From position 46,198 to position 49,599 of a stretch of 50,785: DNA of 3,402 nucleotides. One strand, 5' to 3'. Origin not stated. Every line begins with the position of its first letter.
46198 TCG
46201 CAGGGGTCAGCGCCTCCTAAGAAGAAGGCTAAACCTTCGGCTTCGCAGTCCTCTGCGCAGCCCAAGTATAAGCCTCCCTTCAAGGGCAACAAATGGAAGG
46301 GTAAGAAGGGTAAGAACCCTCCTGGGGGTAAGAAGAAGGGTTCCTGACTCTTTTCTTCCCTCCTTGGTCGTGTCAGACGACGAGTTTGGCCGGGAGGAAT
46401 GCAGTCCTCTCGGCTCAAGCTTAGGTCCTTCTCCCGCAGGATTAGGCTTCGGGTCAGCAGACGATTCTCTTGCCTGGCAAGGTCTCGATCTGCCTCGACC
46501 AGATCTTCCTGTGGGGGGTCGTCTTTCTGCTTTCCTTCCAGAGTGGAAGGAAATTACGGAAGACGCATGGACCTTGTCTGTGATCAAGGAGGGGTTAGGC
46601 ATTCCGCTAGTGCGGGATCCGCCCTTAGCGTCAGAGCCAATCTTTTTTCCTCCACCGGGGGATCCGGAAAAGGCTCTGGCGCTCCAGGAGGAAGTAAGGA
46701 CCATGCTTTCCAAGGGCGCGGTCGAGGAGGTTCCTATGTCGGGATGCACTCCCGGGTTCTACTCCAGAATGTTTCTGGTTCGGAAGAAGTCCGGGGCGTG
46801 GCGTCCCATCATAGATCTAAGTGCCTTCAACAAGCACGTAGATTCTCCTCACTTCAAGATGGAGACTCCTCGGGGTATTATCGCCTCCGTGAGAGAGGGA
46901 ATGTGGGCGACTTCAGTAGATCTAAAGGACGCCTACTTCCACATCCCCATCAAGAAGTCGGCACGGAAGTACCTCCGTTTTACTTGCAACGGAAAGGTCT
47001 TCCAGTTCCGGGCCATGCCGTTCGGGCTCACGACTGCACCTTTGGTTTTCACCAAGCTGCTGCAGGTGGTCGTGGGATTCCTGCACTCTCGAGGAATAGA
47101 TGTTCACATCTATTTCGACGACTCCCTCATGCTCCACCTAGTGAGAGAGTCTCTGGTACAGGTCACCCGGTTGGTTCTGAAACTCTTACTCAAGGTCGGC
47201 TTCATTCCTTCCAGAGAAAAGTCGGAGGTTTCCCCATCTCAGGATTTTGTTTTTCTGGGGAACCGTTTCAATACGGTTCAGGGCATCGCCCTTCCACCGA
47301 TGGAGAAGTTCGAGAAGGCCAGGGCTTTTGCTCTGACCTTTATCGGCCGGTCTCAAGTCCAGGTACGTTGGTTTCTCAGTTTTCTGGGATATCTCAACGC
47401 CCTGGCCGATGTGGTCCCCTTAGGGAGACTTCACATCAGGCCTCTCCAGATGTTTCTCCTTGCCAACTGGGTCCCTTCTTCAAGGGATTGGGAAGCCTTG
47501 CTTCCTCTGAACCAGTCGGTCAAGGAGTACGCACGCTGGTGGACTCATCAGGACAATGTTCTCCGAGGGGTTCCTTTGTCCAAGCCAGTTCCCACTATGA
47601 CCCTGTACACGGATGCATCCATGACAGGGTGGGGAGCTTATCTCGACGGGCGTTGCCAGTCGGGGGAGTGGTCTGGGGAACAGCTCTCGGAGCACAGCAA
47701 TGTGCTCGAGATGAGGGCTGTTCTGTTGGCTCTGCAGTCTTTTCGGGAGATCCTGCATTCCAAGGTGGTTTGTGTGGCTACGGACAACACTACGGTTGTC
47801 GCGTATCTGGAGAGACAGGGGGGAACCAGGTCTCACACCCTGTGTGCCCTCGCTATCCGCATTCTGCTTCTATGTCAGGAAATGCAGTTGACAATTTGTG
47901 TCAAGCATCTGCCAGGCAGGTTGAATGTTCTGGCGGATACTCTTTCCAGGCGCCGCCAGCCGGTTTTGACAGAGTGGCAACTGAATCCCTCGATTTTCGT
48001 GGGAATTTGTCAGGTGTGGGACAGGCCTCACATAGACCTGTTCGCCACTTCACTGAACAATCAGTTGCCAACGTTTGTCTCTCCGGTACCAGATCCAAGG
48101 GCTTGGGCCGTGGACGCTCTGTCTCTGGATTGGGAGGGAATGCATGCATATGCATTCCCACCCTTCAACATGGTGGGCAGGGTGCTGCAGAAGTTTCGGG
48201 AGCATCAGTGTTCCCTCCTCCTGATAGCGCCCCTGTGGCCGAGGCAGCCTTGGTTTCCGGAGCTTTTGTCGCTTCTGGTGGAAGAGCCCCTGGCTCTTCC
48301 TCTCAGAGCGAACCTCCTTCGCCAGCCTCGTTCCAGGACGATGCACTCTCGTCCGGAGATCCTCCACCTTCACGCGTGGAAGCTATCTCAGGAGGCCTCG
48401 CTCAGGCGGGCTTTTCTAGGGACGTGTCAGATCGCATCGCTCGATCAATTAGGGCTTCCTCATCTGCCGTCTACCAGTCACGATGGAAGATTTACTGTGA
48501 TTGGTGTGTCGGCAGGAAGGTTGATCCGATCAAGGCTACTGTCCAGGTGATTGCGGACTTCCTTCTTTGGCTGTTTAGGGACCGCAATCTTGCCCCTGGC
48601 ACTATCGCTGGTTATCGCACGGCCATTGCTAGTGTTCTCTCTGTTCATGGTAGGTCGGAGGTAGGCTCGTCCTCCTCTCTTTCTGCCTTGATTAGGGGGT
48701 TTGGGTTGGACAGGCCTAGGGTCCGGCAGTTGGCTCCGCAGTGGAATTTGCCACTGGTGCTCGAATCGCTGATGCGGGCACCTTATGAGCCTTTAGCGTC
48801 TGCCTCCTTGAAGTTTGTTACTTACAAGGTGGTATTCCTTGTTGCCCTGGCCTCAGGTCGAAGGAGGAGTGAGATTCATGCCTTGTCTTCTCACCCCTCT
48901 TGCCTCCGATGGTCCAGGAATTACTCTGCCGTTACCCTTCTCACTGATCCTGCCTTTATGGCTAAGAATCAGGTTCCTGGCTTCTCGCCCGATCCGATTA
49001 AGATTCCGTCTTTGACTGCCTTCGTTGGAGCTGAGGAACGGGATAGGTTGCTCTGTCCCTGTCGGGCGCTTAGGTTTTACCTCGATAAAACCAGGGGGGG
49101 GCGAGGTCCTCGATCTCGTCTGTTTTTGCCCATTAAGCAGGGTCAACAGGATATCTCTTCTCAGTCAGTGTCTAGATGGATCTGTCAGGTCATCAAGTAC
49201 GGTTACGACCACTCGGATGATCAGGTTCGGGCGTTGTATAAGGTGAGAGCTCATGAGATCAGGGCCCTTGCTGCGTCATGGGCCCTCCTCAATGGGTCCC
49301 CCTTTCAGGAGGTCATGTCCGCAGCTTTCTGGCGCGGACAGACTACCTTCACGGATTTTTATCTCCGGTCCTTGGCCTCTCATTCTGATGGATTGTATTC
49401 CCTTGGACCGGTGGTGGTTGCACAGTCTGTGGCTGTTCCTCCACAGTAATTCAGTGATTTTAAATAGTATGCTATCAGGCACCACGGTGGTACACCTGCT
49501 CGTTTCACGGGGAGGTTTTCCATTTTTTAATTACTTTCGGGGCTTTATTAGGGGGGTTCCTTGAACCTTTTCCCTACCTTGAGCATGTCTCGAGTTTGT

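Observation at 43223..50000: Intact DIRS-type retrotransposon with the full ITR + ICR circularisation architecture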

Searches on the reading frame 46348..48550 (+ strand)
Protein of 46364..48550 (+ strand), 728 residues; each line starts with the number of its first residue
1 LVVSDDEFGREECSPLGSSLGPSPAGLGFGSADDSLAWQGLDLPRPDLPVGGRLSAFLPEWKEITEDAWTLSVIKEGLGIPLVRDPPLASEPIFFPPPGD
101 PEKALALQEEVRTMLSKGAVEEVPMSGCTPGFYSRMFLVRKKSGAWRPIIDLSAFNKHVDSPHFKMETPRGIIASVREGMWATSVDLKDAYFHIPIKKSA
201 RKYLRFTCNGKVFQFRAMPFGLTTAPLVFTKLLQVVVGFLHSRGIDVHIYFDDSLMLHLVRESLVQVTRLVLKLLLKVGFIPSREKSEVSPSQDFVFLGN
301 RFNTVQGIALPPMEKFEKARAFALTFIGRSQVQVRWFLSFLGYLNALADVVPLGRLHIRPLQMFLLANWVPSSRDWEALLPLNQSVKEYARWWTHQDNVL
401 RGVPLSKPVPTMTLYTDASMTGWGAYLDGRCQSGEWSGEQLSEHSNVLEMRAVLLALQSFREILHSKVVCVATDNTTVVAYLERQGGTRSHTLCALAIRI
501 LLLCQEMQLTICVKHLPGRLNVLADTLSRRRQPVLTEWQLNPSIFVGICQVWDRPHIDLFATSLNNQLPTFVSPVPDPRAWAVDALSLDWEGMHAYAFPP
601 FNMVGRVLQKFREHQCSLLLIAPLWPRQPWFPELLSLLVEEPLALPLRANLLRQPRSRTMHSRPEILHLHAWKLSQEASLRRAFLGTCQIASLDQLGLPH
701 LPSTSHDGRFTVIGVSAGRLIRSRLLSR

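Call 6: search_protein_families(library=pfam, proteins=[window:46364-48550:+], max_evalue=0.01)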
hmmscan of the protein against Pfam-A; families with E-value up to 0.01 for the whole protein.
window:46364-48550:+ (728 aa): 3 families
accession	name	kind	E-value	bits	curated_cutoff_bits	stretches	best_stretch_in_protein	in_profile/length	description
PF00078.32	RVT_1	-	5.2e-22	79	29.6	1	139-300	1-203/205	Reverse transcriptase (RNA-dependent DNA polymerase)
PF17917.7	RT_RNaseH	-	0.00013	22.5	24.8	1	411-485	5-89/105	RNase H-like domain found in reverse transcriptase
PF17919.7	RT_RNaseH_2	-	0.0048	17.4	29.8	0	411-469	30-98/100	RNase H-like domain found in reverse transcriptase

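Call 8: find_homologous_proteins(query=window:46364-48550:+)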
Query window:46364-48550:+ (728 aa): 1801 proteins with E <= 0.001 among 8000 candidates; the best 120 are listed.
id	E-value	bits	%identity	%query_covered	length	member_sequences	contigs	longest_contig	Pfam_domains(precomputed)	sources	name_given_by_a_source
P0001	0.0e+0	1336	88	90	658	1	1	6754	PF00078.33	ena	-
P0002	0.0e+0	1220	81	89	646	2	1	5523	PF00078.33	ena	-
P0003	0.0e+0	1108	69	96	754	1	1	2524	PF00078.33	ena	-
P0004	2.3e-292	990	92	64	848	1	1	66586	PF00078.33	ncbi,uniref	ncbi:uncharacterized protein [Argopecten irradians]|uniref:uncharacterized protein n=1 Tax=Argopecte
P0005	4.8e-279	946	60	94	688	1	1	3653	PF00078.33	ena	-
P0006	8.5e-261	885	68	77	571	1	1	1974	PF00078.33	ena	-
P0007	1.9e-259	881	63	84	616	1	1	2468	PF00078.33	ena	-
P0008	1.6e-251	855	88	58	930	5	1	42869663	PF00078.33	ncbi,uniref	ncbi:uncharacterized protein [Argopecten irradians]|uniref:uncharacterized protein n=1 Tax=Argopecte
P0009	2.3e-237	808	73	59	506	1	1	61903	PF00078.33,PF17917.8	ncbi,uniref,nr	ncbi:uncharacterized protein LOC110451492 [Mizuhopecten yessoensis]|uniref:uncharacterized protein L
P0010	3.0e-234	798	54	94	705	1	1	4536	PF00078.33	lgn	-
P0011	6.7e-230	783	53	94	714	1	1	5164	PF00078.33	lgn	-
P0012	4.6e-228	777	52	93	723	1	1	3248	PF00078.33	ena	-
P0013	3.6e-227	774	52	93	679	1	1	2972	PF00078.33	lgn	-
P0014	2.7e-226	771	90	52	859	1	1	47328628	PF00078.33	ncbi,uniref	ncbi:uncharacterized protein [Argopecten irradians]|uniref:uncharacterized protein n=1 Tax=Argopecte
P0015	5.3e-225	767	52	95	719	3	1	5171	PF00078.33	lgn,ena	-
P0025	1.6e-208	712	55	82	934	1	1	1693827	PF00078.33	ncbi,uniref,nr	ncbi:unnamed protein product [Mytilus edulis]|uniref:Reverse transcriptase domain-containing protein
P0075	1.2e-174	601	44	93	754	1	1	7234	PF00078.33,PF17917.8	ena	-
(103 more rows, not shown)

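Call 14: find_encoding_contigs(protein=P0001, flank=10000, max_places=3)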
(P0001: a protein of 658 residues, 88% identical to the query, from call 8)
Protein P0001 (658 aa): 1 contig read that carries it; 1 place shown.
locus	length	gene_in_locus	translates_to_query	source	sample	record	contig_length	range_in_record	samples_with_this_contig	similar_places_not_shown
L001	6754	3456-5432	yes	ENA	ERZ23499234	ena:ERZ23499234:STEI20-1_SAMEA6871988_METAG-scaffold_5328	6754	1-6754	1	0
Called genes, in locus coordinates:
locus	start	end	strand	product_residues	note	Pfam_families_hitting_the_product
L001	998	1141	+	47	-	-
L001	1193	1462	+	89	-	-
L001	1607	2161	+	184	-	-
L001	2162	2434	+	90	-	-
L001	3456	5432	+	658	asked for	PF00078:RVT_1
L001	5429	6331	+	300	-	-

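Call 15: find_encoding_contigs(protein=P0004, flank=10000, max_places=3)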
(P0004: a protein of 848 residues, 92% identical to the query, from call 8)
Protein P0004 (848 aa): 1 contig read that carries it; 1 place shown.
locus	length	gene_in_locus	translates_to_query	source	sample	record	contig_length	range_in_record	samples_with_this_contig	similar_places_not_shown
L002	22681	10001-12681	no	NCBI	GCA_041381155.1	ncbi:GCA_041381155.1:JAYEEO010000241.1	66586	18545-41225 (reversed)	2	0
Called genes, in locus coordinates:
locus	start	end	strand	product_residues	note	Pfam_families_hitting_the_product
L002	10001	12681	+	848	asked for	PF00078:RVT_1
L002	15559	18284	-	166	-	-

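Call 33: search_solved_structures(query=A2, max_evalue=1)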
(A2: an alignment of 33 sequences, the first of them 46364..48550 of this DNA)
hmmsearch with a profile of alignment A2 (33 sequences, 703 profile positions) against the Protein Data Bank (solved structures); distinct sequences matched with E-value up to 1: 218 (the best 60 are shown).
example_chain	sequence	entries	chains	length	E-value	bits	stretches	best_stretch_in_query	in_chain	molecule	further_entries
4ol8_A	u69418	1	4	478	6.5e-32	113.7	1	74-504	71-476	Reverse transcriptase/ribonuclease H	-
7q5b_A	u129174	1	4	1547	6.5e-32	113.7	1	74-509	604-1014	Transposon Ty3-G Gag-Pol polyprotein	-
8r0s_A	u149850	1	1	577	8.1e-32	113.4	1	74-504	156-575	Enzymatic polyprotein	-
7kse_A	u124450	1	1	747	3.3e-21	78.3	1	73-325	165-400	Peptidase A9/Reverse transcriptase/RNase H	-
7ksf_A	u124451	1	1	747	7.3e-21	77.2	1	73-325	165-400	Protease/Reverse transcriptase/ribonuclease H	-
5txo_A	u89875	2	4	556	6.5e-19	70.8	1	67-327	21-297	HIV-1 REVERSE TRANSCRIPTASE P66 SUBUNIT | HIV-1 REVERSE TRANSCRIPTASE P51 SUBUNIT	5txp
7o0h_A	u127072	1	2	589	8.8e-19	70.3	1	67-295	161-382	Pr125Pol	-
7o24_A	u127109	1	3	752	1.4e-18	69.7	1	67-295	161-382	Pr125Pol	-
7o0g_A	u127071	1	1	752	1.4e-18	69.6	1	67-295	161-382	Pr125Pol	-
5xn0_A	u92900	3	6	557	3e-18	68.6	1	67-327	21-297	Pol protein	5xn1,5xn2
1mu2_B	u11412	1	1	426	3.1e-18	68.5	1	67-265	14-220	HIV-2 RT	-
1mu2_A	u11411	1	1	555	3.4e-18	68.4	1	67-265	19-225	HIV-2 RT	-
4zhr_A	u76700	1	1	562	8.7e-18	67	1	67-327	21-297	RT p66 subunit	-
4zhr_B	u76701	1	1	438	9.8e-18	66.9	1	66-327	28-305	RT p51 subunit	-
8x20_A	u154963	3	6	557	1.5e-17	66.3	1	67-327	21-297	Pol protein (Fragment)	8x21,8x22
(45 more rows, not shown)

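Call 44: find_encoding_contigs(protein=P0015, flank=10000, max_places=1)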
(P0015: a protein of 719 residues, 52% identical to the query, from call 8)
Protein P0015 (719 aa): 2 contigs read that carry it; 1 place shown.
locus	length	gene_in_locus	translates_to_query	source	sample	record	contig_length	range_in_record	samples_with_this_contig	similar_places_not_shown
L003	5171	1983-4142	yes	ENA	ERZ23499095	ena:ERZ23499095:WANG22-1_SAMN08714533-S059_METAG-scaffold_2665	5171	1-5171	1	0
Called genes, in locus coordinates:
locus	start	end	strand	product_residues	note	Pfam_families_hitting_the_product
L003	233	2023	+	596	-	-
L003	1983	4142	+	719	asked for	PF00078:RVT_1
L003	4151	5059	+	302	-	-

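Call 45: find_encoding_contigs(protein=P0075, flank=10000, max_places=1)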
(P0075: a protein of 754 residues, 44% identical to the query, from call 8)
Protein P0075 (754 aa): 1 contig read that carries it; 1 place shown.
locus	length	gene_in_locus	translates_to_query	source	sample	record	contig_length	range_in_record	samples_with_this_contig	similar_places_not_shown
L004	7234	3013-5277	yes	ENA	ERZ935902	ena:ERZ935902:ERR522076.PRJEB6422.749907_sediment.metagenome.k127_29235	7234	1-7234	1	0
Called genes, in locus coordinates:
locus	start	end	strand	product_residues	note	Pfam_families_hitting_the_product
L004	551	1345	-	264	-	-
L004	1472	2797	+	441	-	-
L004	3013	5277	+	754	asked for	PF00078:RVT_1, PF17917:RT_RNaseH (weak)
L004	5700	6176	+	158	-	-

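Call 46: find_encoding_contigs(protein=P0025, flank=6000, max_places=1)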
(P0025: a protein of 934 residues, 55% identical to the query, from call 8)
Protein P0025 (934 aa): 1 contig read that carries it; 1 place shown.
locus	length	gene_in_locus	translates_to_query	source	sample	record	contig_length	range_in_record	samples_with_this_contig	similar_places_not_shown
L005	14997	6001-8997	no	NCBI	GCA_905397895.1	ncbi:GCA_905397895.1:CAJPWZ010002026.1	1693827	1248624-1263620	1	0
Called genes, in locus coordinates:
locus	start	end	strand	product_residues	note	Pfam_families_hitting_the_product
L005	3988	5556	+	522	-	-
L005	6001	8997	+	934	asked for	PF00078:RVT_1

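Call 58: find_related_loci(query=A2, collection=metagenome_contigs, flank=5000)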
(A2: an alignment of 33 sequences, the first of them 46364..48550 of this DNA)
Query A2 (728 aa) in metagenome_contigs; peptide patterns used: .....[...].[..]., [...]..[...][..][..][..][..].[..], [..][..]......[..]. (x = any residue, [..] = any of these).
600 stretches matched a pattern (row limit reached: there are more); 519 encode a relative of the query (tblastn E <= 1e-3); the best 80 are kept; 80 distinct loci.
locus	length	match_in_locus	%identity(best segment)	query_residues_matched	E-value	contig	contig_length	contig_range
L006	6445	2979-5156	90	1-726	0e+0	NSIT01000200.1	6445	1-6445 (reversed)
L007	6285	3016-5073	70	38-723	0e+0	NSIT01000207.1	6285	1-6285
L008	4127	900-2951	53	44-726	0e+0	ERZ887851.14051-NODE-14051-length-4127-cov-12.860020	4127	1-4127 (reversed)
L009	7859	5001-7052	53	43-726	0e+0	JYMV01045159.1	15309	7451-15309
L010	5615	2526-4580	52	42-726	0e+0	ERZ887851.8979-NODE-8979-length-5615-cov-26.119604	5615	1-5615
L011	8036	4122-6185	47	40-725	0e+0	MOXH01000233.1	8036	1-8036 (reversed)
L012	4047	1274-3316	46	43-723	0e+0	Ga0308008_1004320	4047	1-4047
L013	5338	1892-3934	46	43-723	0e+0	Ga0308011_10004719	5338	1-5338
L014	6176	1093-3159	45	41-726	0e+0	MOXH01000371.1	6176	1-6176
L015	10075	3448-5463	46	51-727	0e+0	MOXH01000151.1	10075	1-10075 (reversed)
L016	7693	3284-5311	47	50-723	9e-180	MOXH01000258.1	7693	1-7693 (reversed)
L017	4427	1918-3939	43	8-687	0e+0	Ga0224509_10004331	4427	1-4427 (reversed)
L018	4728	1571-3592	46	45-723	0e+0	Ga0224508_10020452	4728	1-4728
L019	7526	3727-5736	44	51-723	4e-178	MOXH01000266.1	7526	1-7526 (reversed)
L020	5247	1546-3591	42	45-727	1e-178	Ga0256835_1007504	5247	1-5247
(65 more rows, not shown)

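Call 82: search_protein_families(library=pfam, proteins=[window:46348-48444:+], max_evalue=1)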
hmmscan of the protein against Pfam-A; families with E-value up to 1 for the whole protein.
window:46348-48444:+ (699 aa): 0 families

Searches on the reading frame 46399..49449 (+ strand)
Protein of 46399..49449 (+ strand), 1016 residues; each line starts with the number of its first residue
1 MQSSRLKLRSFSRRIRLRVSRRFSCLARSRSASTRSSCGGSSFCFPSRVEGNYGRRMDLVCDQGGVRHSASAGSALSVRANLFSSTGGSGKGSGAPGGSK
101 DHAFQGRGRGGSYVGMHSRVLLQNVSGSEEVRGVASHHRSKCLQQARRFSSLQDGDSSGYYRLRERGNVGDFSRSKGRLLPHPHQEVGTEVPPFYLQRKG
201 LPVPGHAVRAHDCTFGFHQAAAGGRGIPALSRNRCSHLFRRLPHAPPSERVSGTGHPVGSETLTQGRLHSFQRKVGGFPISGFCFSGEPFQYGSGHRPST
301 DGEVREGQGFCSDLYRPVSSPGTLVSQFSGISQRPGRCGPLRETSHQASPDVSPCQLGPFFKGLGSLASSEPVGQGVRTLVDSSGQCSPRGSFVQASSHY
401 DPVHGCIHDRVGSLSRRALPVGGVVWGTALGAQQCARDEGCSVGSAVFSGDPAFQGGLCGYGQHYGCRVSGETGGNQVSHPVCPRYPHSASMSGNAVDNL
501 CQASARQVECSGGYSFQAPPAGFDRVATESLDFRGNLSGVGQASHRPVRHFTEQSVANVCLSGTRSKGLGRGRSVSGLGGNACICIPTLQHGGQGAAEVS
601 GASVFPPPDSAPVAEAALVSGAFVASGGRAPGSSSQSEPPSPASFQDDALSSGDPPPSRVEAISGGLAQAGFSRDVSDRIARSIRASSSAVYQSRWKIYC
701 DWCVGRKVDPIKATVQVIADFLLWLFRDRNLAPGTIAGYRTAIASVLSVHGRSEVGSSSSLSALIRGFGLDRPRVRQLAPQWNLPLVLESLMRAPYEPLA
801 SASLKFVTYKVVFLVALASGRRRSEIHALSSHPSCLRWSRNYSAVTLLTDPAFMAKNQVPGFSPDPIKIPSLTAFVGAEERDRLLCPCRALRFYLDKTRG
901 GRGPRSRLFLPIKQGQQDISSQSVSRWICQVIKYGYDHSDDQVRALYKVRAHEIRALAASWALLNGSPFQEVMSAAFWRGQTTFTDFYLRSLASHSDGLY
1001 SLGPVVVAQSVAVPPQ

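Call 6: search_protein_families(library=pfam, proteins=[window:46399-49449:+], max_evalue=0.01)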
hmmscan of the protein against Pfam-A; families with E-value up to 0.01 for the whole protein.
window:46399-49449:+ (1016 aa): 0 families

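Call 68: find_encoding_contigs(protein=window:46399-49449:+, flank=3000, max_places=5)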
Protein window:46399-49449:+ (1016 aa): no gene with exactly this product is on record in the collection.

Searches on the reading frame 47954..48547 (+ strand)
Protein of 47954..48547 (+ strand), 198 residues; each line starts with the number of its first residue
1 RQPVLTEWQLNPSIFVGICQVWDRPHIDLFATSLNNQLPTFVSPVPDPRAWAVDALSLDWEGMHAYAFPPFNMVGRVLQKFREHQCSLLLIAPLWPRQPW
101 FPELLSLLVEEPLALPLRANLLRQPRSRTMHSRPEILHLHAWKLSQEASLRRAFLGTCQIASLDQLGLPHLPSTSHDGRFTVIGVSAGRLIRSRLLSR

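Call 38: search_solved_structures(query=A3, max_evalue=10)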
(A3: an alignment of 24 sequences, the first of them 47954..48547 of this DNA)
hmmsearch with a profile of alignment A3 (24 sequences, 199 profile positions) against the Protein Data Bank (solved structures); distinct sequences matched with E-value up to 10: 10.
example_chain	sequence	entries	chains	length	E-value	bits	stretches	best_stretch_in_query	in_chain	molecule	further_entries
2ndh_A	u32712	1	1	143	0.2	14.6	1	69-122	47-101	Toll/interleukin-1 receptor domain-containing adapter protein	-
4lqd_A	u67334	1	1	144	0.21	14.5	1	69-122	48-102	Toll/interleukin-1 receptor domain-containing adapter protein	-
2y92_A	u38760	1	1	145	0.21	14.4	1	69-122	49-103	TOLL/INTERLEUKIN-1 RECEPTOR DOMAIN-CONTAINING ADAPTER PROTEIN,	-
3ub3_A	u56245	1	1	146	0.22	14.4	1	69-122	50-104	Toll/interleukin-1 receptor domain-containing adapter protein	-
8jzm_A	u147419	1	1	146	0.22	14.4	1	69-122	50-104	Toll/interleukin-1 receptor domain-containing adapter protein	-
3ub2_A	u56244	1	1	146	0.22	14.4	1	69-122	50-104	Toll/interleukin-1 receptor domain-containing adapter protein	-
4fz5_A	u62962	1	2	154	0.24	14.3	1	69-122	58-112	Toll/interleukin-1 receptor domain-containing adapter protein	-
5uzb_A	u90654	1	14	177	0.3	13.9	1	69-121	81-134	Toll/interleukin-1 receptor domain-containing adapter protein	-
3ub4_A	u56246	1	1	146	0.34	13.8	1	69-113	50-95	Toll/interleukin-1 receptor domain-containing adapter protein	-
9fqm_B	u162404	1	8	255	0.56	13.1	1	69-120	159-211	Toll/interleukin-1 receptor domain-containing adapter protein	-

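Call 48: predict_structure(alignment_id=A3)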
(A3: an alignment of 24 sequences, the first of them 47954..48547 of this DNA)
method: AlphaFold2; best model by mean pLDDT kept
length: 198 residues; sequences in the alignment: 24
mean_pLDDT: 86.9   pTM: 0.86
mean pLDDT of the five models: 86.9, 86.2, 85.5, 82.0, 77.6
residues with pLDDT >= 90: 131; 70-90: 41; 50-70: 10; < 50: 16
segments of 3 or more residues with pLDDT < 50: 1-5, 167-176
pLDDT, mean of each block of 10 residues (from residue 1): 58 96 97 94 93 94 96 95 97 93 96 92 87 88 97 94 56 47 86 85
secondary structure, 60 per line:
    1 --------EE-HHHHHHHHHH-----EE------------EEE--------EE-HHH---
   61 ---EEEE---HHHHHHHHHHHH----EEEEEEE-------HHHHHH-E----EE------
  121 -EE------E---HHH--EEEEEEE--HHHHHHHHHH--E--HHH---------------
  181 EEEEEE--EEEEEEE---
elements in order: H12-21 E41-43 E64-67 H71-82 E87-93 H101-106 E139-145 H148-157 E181-186 E189-195

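Call 82: search_protein_families(library=pfam, proteins=[window:47954-48547:+], max_evalue=1)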
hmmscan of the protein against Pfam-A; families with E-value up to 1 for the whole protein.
window:47954-48547:+ (198 aa): 2 families
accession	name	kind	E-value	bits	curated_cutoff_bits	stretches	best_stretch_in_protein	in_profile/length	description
PF05869.16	Dam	-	0.06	13.5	28.1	1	7-80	11-78/169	DNA N-6-adenine-methyltransferase (Dam)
PF13267.11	DUF4058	-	0.17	11.6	25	1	16-45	176-205/254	Protein of unknown function (DUF4058)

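Call 84: search_protein_families(library=pfam, alignment_id=A3, max_evalue=0.1)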
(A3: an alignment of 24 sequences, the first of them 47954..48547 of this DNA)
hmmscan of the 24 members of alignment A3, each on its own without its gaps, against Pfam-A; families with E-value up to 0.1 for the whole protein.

A. member 1, window:47954-48547:+ (198 aa): 1 family
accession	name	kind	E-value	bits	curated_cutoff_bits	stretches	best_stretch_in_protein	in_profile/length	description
PF05869.16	Dam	-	0.06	13.5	28.1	1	7-80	11-78/169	DNA N-6-adenine-methyltransferase (Dam)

B. families by the number of members that match (of 24 scanned): 1 family
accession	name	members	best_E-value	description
PF05869.16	Dam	6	0.0012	DNA N-6-adenine-methyltransferase (Dam)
